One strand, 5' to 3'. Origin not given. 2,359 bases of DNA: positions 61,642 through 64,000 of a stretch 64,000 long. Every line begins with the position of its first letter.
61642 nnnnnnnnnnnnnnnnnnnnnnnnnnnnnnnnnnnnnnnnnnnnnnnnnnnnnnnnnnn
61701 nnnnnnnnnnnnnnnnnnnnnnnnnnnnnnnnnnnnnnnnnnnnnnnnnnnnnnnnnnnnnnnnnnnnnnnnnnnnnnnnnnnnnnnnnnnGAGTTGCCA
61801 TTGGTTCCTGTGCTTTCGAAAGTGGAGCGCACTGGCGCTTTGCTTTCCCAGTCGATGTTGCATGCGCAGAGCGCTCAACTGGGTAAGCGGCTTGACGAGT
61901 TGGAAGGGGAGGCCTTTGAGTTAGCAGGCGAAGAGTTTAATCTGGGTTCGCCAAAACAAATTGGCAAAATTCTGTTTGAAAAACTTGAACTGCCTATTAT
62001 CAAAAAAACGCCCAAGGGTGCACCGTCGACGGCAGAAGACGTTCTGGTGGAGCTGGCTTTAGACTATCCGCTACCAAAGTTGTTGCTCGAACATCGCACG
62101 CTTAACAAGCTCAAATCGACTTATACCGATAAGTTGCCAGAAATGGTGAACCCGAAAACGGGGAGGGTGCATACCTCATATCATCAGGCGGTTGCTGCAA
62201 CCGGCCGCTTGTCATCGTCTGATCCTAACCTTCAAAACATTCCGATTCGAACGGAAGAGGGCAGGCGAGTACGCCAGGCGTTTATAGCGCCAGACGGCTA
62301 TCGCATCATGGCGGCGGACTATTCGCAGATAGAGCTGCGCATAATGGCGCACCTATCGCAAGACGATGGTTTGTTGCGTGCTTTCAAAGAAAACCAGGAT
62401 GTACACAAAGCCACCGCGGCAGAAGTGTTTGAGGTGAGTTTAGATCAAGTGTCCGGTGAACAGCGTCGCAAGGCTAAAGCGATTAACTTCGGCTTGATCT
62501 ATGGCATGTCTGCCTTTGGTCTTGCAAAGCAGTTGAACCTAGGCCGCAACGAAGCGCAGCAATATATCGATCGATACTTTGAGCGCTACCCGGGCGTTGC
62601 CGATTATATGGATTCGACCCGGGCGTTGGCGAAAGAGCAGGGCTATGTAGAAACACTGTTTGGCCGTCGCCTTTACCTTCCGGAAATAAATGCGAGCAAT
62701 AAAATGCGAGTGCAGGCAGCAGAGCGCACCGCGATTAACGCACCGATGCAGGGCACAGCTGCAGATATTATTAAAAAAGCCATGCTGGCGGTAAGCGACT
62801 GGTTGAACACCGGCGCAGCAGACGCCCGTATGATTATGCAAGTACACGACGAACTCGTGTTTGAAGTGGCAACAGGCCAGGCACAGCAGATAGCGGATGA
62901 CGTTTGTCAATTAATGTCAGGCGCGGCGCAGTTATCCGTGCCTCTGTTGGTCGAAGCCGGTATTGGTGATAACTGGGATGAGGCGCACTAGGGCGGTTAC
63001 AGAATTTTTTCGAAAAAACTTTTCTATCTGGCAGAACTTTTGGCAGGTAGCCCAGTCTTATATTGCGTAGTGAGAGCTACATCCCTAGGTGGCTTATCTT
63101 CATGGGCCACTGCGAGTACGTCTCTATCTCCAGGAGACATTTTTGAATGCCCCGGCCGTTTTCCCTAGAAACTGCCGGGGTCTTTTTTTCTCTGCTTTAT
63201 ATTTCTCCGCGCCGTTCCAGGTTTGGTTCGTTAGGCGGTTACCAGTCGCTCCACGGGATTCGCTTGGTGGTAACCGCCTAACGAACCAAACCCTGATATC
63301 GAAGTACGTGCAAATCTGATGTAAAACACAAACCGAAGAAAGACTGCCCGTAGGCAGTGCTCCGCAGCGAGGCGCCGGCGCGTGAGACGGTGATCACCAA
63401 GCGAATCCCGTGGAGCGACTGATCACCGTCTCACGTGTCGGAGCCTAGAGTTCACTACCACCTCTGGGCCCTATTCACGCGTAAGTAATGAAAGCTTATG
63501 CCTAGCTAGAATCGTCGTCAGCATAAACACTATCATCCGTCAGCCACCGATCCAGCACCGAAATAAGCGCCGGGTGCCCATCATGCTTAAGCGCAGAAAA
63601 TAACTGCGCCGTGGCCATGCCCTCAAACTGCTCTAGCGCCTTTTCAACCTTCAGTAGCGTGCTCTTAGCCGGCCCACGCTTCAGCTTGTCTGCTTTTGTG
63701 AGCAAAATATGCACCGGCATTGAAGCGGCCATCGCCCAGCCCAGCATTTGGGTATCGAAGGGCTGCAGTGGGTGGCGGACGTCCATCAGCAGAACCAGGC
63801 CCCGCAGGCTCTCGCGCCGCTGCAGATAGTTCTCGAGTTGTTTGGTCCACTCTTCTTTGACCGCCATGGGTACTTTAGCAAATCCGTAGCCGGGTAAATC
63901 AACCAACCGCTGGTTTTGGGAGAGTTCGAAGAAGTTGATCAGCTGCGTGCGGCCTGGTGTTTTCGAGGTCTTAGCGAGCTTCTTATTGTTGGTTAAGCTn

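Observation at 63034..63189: Unannotated sigmaE-type sRNA at the Spot 42/ErsA locus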

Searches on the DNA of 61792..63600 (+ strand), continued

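Call 60: search_with_rna_model(model_id=R2, sources=[L100, L101, L102, L103, L104, L105, L106, L107, L108, L109, L110, L111, L112, L113, L114, L115, L116, L117, L118, L119, L120, L121, L122, L123, L124, L125, L126, L127, L128, L129, L130, L131, L132, L133, L134, L135, L136, L137, L138, L139, L140, L141, L142, L143, L144, L145, L146, L147, L148, L149, L150, L151, L152, L153, L154, L155, L156, L157, L158, L159, L160], max_evalue=1)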
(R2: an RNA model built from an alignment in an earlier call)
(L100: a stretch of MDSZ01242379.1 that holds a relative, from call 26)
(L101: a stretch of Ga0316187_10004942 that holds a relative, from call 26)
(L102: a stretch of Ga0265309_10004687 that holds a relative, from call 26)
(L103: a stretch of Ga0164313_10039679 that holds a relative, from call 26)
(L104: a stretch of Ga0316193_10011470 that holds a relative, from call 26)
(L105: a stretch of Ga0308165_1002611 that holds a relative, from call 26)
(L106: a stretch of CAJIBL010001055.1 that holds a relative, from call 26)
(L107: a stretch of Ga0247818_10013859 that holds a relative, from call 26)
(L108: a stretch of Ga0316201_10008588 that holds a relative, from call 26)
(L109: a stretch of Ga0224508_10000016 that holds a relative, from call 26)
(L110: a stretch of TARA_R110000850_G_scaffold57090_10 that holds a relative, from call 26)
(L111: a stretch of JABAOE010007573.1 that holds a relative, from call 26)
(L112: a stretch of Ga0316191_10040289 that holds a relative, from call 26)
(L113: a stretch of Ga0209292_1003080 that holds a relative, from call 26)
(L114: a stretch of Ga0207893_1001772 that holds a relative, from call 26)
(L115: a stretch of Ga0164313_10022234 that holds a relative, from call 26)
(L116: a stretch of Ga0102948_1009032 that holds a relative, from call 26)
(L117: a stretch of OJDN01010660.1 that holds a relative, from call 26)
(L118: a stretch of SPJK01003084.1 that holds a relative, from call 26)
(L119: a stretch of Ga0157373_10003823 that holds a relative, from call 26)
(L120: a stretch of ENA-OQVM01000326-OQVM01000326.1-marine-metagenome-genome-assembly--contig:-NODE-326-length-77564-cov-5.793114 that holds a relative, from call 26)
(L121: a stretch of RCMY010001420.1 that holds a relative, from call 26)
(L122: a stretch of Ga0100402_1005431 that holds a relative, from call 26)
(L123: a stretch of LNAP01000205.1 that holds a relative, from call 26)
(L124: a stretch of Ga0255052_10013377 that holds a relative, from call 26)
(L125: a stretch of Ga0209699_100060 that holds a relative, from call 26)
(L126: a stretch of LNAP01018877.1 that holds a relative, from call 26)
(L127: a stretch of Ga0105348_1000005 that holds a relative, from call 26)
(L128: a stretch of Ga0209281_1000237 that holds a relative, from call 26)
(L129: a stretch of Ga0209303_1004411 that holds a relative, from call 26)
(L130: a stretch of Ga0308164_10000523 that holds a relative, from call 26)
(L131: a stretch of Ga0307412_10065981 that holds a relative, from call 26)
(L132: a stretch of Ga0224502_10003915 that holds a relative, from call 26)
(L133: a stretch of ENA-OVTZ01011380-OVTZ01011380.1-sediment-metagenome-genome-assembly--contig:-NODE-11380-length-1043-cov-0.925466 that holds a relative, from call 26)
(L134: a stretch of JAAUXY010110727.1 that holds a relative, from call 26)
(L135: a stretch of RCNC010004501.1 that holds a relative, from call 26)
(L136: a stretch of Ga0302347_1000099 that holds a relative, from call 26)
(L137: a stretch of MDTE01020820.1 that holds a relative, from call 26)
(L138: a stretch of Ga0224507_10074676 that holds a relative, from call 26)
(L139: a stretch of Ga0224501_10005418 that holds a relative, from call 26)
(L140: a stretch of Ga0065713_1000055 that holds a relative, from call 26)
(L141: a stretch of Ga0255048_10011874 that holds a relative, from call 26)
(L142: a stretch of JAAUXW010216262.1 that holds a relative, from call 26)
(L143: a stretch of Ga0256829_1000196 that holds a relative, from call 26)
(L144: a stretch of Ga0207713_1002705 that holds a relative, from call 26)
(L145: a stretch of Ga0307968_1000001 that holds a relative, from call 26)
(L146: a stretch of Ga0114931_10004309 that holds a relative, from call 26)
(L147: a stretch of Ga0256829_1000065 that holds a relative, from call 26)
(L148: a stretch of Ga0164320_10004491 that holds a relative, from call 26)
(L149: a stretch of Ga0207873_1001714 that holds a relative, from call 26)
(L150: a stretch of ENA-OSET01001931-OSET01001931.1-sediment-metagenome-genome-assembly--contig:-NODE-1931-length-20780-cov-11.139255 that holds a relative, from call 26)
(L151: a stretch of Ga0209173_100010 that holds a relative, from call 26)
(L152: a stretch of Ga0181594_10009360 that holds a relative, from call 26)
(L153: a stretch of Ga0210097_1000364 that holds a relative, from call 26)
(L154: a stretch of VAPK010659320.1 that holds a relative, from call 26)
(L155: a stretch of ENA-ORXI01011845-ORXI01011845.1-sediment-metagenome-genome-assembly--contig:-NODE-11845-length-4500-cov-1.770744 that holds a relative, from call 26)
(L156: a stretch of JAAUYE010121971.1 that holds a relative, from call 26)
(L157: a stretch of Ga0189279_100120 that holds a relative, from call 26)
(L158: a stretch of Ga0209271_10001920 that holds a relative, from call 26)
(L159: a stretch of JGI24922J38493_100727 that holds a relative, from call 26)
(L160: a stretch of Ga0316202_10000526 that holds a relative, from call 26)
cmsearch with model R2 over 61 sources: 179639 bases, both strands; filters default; matches with E-value up to 1: 35.
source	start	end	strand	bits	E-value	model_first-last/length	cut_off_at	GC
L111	1599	1716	+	67.2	4.5e-11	1-118/118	no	0.55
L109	1999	2115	+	65.8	8.6e-11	1-118/118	no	0.55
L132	1961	2076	+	65.3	1.1e-10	1-118/118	no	0.53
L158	1841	1952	+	65.2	1.1e-10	1-118/118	no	0.54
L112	1290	1415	+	65.1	1.1e-10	1-118/118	no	0.52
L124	949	1066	+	64.5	1.5e-10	1-118/118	no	0.52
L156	1978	2095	+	57.9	3.1e-09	1-118/118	no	0.57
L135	1955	2070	+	57.8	3.3e-09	1-118/118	no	0.53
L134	2140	2254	+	56.7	5.4e-09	1-118/118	no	0.64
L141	2086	2199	+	55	1.2e-08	1-118/118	no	0.57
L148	2200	2312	+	52.5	3.6e-08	1-118/118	no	0.53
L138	1001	1115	+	47.8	3.1e-07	1-118/118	no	0.57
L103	1714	1818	+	46.3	6.2e-07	1-118/118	no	0.51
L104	2049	2169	+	42.3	3.8e-06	1-118/118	no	0.59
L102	2342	2462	+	40.4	9.3e-06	1-118/118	no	0.54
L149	2010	2116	+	39.1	1.7e-05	1-118/118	no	0.61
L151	2011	2144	+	31.7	0.00049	1-118/118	no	0.53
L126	2116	2251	+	31.1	0.00065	1-118/118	no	0.52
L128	2030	2165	+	31.1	0.00065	1-118/118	no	0.52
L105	2027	2161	+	30.2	0.00099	1-118/118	no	0.53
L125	2031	2164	+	30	0.001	1-118/118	no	0.54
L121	1922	2036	+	29.5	0.0013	1-118/118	no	0.53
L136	2060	2190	+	28.9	0.0017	1-118/118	no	0.53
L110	1534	1620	+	28.9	0.0018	1-118/118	no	0.45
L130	1995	2118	+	28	0.0027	1-118/118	no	0.52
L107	1276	1409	+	27.1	0.004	1-118/118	no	0.54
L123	2057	2191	+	27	0.0042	1-118/118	no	0.53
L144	2028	2163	+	26.9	0.0044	1-118/118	no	0.51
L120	2030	2146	+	25.4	0.0086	1-118/118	no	0.44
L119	2050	2180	+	25.2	0.0093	1-118/118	no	0.54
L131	1643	1773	+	25.2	0.0093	1-118/118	no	0.54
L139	1950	2066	+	21.2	0.058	1-118/118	no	0.61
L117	1027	1129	+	17.8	0.28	1-118/118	no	0.46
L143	1950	2077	+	17.6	0.31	1-118/118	no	0.4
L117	1210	1313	+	15.3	0.89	1-118/118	no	0.4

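Call 79: search_rna_families(source=L134, start=2080, end=2290, threshold=evalue, max_evalue=1, show_alignments=3)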
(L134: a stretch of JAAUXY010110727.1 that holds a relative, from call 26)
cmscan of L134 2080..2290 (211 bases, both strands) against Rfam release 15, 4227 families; matches with E-value up to 1: 11.
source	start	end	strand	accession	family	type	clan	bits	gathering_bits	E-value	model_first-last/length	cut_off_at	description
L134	2157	2256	+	RF02837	anti-hemB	Gene; sRNA;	-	50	49.5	3.6e-11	1-81/81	no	Burkholderia RNA 7 (anti-hemB)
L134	2138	2254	+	RF02232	sX13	Gene; sRNA;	-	31.9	50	0.00011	1-115/115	no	Xanthomonadaceae sRNA sX13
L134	2182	2256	+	RF01066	6C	Cis-reg;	-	31.6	47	0.0098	1-75/75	no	6C RNA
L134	2165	2264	+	RF01719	Pseudomon-1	Gene; sRNA;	-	26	50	0.0021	1-116/116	no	Pseudomon-1/ErsA RNA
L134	2181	2253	+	RF02833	Scr3202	Gene; sRNA;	-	25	52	0.079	1-95/95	no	Streptomyces RNA 3202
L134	2138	2253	+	RF02342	ar7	Gene; sRNA;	-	24.8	60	0.0027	1-145/145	no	Alphaproteobacterial sRNA ar7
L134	2104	2255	+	RF00616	LhrC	Gene; sRNA;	CL00114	24.7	110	0.072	1-111/111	no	Listeria LhrC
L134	2174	2256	+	RF02871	ncS54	Gene; sRNA;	-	20.8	43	0.011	1-79/79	no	Burkholderia sRNA 54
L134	2130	2253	+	RF02501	Atu_C7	Gene; sRNA;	-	20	45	0.0063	1-157/157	no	Rhizobiales sRNA Atu_C7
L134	2217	2265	+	RF02401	ClpQY_promoter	Cis-reg;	-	19.1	42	0.033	1-40/57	no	ClpQY promoter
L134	2159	2213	+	RF02278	Betaproteobacteria_toxic_sRNA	Gene; sRNA;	-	18.5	50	0.12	8-61/64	no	Betaproteobacteria toxic small RNA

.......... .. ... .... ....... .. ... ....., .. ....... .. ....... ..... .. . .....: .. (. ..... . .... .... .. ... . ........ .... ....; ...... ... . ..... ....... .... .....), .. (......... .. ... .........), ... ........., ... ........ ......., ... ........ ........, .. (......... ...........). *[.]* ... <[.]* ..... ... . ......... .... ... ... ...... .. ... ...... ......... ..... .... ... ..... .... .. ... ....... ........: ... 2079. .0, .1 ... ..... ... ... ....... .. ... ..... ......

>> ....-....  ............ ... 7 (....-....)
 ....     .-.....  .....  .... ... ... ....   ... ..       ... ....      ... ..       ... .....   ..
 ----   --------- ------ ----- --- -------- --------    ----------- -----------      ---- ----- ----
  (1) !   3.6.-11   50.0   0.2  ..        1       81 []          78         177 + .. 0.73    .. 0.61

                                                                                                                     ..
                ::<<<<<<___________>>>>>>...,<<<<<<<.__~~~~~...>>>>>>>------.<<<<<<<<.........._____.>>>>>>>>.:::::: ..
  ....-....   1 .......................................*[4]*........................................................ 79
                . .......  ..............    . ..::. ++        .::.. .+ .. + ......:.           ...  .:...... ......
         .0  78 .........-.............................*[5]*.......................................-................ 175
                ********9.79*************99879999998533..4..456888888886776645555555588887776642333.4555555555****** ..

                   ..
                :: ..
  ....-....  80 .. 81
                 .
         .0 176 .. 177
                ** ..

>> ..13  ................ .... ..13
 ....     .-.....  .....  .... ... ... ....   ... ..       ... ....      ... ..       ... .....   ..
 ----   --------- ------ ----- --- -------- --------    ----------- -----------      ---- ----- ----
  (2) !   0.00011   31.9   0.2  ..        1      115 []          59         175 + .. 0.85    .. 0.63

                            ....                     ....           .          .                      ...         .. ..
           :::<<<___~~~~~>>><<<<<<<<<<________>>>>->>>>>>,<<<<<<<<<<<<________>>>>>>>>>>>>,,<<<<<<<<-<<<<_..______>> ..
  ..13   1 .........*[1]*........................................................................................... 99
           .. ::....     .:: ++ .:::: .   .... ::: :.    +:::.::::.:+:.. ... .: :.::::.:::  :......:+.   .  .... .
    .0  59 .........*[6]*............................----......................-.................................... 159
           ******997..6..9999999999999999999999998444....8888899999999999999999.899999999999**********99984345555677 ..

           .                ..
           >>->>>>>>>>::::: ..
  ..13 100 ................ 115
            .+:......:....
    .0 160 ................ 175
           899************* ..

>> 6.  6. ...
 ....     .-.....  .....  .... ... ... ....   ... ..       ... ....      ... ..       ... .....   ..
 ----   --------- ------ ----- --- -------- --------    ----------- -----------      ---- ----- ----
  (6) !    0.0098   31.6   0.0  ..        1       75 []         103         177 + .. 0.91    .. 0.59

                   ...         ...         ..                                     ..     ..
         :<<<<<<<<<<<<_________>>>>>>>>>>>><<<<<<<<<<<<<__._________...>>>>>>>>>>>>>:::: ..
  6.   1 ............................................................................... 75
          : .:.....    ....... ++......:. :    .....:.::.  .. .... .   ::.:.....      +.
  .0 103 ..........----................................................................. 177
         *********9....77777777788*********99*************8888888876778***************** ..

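Call 80: search_rna_families(source=L081, start=1990, end=2160, threshold=evalue, max_evalue=10, show_alignments=2)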
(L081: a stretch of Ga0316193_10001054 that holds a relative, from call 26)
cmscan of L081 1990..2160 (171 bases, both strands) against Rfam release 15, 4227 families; matches with E-value up to 10: 9.
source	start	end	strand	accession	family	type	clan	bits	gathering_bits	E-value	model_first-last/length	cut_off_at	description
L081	2047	2147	+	RF02837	anti-hemB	Gene; sRNA;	-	21.5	49.5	0.0034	1-81/81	no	Burkholderia RNA 7 (anti-hemB)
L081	2035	2145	+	RF02232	sX13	Gene; sRNA;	-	20.9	50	0.03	1-115/115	no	Xanthomonadaceae sRNA sX13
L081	2113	2145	+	RF02396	sau-5949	Gene; sRNA;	-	14.2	56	7.8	1-59/59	no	Staphylococcus sRNA sau-5949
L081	2103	2142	+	RF02224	sX5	Gene; sRNA;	-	13.7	50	1.2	1-49/49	no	Xanthomonadaceae sRNA sX5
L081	2100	2148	+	RF00815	mir-244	Gene; miRNA;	-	13.5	62.5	4.1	1-94/94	no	mir-244 microRNA precursor family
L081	2071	2147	+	RF00110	RybB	Gene; sRNA;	-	13.4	40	1.7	1-79/79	no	RybB RNA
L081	2078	2148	+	RF02230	sX11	Gene; sRNA;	-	12.9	70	2.3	1-138/138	no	Proteobacterial sRNA sX11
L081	2055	2147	+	RF02278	Betaproteobacteria_toxic_sRNA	Gene; sRNA;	-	11.2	50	6.8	1-64/64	no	Betaproteobacteria toxic small RNA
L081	2046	2145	+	RF02870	ncS035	Gene; sRNA;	-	10.4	79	2.4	1-168/168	no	Burkholderia sRNA 35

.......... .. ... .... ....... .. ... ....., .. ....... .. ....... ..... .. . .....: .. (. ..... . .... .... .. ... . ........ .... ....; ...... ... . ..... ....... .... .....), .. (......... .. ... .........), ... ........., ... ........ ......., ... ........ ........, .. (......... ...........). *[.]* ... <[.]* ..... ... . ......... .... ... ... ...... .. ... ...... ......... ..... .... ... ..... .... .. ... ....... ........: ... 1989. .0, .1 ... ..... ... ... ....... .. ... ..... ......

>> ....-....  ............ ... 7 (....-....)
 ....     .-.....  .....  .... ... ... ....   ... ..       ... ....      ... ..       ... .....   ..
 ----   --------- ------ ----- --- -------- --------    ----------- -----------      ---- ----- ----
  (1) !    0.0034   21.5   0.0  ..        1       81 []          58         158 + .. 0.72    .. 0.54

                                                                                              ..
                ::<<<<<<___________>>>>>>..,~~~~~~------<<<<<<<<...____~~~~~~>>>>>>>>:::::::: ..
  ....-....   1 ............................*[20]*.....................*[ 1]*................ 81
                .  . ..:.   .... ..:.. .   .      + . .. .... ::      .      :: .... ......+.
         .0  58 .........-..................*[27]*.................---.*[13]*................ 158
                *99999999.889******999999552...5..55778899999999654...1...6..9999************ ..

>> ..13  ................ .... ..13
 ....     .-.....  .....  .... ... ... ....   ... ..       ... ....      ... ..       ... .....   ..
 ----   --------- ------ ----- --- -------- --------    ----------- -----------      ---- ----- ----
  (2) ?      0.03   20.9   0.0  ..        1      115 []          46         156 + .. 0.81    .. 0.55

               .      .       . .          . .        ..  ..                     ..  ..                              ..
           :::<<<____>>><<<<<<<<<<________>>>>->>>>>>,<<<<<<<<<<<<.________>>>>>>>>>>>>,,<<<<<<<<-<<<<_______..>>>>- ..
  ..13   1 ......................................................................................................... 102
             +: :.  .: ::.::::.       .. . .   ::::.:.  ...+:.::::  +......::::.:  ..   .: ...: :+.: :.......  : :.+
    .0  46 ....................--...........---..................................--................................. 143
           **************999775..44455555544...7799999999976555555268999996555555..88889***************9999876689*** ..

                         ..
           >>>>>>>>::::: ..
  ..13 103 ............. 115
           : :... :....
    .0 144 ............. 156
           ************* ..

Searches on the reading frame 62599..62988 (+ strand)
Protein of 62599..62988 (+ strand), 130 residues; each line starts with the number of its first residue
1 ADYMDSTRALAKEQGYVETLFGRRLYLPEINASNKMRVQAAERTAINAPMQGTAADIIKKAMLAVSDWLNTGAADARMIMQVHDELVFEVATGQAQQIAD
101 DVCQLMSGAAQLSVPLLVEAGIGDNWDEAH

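Call 26: find_related_loci(query=window:62599-62988:+, collection=metagenome_contigs, flank=1500)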
Query window:62599-62988:+ (130 aa) in metagenome_contigs; peptide patterns used: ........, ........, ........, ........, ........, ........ (x = any residue, [..] = any of these).
600 stretches matched a pattern (row limit reached: there are more); 572 encode a relative of the query (tblastn E <= 1e-3); the best 80 are kept; 80 distinct loci.
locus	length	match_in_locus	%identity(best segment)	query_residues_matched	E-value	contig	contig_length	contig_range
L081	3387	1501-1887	82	2-130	6e-73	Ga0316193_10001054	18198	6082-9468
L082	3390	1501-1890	82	1-130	2e-71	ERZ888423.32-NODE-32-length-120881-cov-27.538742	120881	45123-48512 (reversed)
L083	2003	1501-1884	80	3-130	2e-71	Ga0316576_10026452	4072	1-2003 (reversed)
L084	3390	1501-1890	78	1-130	8e-69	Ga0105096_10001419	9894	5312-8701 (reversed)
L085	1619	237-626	79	1-130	8e-71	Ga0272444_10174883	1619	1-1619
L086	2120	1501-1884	79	3-130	2e-67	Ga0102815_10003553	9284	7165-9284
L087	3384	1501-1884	76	3-130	7e-66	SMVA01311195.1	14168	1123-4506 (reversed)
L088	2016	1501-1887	72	2-130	1e-61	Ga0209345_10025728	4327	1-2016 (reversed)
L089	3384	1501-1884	72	3-130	9e-61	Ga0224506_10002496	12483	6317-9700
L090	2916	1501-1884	70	3-130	8e-60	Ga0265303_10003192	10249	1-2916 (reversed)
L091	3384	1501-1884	72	3-130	1e-59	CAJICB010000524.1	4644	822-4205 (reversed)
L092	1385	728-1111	70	3-130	3e-61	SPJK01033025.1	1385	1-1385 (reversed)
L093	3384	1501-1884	70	3-130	1e-58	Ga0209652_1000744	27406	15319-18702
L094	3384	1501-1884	68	3-130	3e-58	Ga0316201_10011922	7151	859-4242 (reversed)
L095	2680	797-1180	70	3-130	8e-58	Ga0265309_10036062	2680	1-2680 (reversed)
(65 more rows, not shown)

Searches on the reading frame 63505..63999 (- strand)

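Call 75: search_protein_families(library=ncbifam, proteins=[window:63505-63999:-])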
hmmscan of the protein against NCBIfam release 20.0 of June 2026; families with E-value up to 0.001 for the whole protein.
window:63505-63999:- (165 aa): 4 families
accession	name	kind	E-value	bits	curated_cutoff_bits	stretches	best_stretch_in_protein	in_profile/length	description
TIGR03598.1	GTPase_YsxC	equivalog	1.6e-53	181.2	124.45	1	2-149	38-185/186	ribosome biogenesis GTP-binding protein YihA/YsxC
NF003255.0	PRK04213.1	equivalog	3.7e-06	26.4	164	1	9-73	34-99/204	GTP-binding protein EngB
NF000908.1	PRK00089.1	equivalog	0.00028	20.3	237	1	32-163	55-177/291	GTPase Era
TIGR03594.1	GTPase_EngA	equivalog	0.00058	19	306.7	1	68-150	261-343/432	ribosome biogenesis GTPase Der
